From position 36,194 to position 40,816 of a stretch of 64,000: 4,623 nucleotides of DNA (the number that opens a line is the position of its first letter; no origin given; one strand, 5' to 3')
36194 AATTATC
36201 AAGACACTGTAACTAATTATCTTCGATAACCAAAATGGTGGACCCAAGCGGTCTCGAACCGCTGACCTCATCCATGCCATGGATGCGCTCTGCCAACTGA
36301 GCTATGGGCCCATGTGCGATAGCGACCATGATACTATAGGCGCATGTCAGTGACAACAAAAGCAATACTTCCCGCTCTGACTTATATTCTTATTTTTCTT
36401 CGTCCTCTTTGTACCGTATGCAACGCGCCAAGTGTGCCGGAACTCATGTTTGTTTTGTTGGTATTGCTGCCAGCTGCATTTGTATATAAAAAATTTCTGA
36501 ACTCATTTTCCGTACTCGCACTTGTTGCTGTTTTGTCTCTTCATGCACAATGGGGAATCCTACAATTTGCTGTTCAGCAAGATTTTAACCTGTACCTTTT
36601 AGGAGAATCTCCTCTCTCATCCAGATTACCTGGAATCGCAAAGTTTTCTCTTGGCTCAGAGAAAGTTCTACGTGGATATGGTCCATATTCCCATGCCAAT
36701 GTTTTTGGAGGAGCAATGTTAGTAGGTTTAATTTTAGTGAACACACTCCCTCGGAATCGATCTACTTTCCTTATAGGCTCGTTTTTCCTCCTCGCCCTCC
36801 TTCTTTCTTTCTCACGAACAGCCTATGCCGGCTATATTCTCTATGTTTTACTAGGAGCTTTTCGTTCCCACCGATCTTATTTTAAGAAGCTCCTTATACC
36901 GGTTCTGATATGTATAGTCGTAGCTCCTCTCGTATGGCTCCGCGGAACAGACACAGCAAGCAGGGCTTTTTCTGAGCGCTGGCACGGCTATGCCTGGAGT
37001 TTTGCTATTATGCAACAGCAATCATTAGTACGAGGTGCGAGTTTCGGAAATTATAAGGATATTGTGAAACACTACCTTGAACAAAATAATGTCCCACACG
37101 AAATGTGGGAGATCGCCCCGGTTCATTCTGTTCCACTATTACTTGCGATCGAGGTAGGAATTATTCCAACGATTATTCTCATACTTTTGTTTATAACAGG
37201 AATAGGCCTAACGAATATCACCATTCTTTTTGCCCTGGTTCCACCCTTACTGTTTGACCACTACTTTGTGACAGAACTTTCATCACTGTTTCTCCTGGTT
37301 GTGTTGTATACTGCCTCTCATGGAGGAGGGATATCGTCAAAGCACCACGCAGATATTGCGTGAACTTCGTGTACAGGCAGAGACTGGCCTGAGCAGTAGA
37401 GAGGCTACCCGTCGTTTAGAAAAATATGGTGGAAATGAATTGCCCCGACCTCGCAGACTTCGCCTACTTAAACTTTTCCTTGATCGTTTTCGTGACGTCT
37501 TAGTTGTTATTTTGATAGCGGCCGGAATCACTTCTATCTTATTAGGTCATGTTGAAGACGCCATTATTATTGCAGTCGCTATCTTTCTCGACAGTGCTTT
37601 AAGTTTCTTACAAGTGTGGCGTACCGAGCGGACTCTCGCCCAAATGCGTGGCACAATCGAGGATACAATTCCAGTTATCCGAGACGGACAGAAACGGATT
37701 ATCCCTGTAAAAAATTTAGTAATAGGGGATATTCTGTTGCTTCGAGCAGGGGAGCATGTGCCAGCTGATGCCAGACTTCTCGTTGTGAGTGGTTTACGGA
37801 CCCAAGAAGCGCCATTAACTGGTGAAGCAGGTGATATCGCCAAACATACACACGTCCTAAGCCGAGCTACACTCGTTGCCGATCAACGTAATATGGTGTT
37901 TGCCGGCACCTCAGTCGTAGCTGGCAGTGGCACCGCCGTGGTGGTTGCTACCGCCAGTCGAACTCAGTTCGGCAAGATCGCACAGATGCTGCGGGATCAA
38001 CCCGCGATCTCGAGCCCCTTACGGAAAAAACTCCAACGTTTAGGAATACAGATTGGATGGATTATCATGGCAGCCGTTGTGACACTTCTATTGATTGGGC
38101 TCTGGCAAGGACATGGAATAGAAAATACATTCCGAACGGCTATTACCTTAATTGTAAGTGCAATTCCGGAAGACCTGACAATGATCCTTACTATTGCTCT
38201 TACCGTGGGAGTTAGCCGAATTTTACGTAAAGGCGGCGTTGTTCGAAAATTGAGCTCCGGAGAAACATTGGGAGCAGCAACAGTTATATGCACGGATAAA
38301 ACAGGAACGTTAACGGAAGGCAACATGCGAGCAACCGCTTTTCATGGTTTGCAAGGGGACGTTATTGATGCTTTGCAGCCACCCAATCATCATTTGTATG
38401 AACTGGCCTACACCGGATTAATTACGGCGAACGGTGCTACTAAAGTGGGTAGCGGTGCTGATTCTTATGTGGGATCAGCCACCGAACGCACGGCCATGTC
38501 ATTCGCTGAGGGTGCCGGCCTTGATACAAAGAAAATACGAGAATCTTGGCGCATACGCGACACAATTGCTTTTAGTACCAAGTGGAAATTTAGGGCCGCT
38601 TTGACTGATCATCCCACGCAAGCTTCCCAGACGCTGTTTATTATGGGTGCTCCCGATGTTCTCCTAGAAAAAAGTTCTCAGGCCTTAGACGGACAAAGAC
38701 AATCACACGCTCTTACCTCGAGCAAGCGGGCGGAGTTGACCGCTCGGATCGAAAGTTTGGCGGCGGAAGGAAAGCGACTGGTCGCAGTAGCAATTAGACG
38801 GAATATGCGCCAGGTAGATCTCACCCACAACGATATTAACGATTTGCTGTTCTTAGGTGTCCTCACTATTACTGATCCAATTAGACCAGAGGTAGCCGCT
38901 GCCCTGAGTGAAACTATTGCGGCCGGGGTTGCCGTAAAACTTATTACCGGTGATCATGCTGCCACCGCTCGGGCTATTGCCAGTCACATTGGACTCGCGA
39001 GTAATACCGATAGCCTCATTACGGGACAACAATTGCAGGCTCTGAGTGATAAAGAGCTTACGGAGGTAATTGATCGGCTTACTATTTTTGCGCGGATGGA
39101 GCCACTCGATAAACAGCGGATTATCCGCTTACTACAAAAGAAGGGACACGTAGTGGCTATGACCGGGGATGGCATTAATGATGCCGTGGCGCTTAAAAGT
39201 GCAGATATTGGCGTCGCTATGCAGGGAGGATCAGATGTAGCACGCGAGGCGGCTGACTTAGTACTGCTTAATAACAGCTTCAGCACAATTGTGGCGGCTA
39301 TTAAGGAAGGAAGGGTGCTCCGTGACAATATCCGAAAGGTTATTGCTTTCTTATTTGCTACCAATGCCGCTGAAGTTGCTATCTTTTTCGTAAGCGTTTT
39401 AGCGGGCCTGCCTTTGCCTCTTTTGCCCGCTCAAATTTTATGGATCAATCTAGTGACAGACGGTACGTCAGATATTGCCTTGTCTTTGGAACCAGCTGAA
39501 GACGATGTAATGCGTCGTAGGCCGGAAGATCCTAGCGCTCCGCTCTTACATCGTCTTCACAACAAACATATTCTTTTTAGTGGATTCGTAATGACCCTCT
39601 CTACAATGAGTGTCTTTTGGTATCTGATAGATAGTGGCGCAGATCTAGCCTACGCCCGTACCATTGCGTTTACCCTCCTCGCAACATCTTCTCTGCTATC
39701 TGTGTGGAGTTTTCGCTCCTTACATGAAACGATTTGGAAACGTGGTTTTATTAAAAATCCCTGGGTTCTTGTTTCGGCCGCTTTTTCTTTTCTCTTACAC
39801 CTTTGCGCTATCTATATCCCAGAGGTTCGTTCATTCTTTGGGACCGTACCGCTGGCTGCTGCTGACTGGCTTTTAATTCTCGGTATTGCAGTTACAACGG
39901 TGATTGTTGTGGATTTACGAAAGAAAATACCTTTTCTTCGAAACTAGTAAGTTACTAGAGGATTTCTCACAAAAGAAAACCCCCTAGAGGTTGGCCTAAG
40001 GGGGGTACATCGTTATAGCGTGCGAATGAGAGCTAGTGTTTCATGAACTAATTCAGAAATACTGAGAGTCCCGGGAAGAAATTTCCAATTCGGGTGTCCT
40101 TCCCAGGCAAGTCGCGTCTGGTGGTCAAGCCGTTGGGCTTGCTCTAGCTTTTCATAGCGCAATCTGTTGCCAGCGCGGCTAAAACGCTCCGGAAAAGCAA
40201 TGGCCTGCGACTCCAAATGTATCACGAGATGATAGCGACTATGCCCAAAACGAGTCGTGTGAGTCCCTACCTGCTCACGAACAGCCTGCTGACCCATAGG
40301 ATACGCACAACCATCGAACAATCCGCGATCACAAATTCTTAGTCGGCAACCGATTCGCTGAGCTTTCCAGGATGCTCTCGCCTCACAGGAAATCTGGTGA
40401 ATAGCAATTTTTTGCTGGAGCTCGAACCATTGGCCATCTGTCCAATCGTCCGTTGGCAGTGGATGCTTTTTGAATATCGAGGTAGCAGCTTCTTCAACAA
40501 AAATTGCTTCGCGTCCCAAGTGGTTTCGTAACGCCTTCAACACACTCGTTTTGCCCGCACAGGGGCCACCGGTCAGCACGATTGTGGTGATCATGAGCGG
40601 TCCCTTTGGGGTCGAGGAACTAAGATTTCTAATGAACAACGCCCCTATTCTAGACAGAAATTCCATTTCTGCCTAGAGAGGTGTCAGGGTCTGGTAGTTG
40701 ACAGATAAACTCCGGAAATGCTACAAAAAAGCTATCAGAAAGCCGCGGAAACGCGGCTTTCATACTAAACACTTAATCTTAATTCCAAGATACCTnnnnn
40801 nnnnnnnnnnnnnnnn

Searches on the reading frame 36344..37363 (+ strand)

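Call 9: search_protein_families(library=pfam, proteins=[window:36344-37363:+], max_evalue=0.001)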
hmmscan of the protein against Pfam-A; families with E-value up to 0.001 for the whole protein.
window:36344-37363:+ (339 aa): 1 family
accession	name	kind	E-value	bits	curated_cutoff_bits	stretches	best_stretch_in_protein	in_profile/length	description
PF04932.20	Wzy_C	-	1.2e-05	25.6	31.7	1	147-280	5-149/149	O-Antigen ligase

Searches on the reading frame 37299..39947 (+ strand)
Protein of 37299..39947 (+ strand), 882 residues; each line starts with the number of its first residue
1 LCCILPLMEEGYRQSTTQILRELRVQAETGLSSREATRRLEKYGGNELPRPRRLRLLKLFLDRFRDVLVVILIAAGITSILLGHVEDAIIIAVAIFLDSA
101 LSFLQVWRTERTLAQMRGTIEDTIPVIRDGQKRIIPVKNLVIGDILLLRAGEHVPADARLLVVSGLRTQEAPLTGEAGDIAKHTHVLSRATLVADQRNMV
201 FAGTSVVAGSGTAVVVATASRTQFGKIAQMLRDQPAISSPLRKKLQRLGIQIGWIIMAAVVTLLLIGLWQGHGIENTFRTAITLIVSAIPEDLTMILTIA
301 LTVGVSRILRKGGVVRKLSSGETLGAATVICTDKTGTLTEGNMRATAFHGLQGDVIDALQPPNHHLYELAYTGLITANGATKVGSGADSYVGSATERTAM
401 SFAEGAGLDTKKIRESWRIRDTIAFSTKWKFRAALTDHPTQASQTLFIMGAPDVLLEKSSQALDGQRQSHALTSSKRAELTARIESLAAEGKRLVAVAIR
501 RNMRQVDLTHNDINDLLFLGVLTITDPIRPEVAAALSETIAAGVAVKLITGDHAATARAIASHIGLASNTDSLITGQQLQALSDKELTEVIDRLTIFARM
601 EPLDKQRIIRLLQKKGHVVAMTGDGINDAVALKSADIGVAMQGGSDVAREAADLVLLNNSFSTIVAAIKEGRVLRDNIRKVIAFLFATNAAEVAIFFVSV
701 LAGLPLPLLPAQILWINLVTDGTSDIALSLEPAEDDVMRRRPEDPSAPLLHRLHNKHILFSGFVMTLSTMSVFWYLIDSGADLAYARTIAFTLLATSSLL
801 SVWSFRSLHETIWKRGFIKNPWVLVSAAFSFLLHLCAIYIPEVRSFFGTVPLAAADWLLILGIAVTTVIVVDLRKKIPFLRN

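Call 9: search_protein_families(library=pfam, proteins=[window:37299-39947:+], max_evalue=0.001)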
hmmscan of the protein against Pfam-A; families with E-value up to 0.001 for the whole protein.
window:37299-39947:+ (882 aa): 6 families
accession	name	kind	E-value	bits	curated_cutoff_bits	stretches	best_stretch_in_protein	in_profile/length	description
PF00689.26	Cation_ATPase_C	-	3e-50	170.8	27.3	1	705-877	1-175/175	Cation transporting ATPase, C-terminus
PF00122.25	E1-E2_ATPase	-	9.6e-42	143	28.1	1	121-311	4-181/181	E1-E2 ATPase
PF00690.31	Cation_ATPase_N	-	1e-16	60.7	20.4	1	13-79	3-69/69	Cation transporter/ATPase, N-terminus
PF00702.32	Hydrolase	-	1.3e-16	62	26.4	1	329-636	3-191/191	haloacid dehalogenase-like hydrolase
PF13246.12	Cation_ATPase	-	4.3e-09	36.7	21.7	1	385-461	14-90/91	Cation transport ATPase (P-type)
PF08282.18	Hydrolase_3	-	8.6e-05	22.8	20.9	1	610-667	197-254/255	haloacid dehalogenase-like hydrolase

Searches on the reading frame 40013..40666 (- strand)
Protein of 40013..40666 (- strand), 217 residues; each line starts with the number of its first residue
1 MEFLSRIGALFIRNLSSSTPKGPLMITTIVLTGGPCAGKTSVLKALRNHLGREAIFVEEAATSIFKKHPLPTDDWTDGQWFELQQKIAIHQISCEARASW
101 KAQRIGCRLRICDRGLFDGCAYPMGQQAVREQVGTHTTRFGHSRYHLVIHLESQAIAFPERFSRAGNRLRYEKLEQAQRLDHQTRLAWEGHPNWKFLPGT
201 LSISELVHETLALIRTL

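Call 9: search_protein_families(library=pfam, proteins=[window:40013-40666:-], max_evalue=0.001)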
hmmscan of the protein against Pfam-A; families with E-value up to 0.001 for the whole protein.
window:40013-40666:- (217 aa): 3 families
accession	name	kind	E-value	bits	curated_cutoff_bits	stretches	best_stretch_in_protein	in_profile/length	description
PF13521.12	AAA_28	-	1.4e-20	74.6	27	1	29-192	2-150/164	AAA domain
PF13238.12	AAA_18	-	5.2e-05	24.1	29.4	1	29-166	1-112/128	AAA domain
PF13191.12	AAA_16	-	0.0003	21.8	32.6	1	28-93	26-88/167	AAA ATPase domain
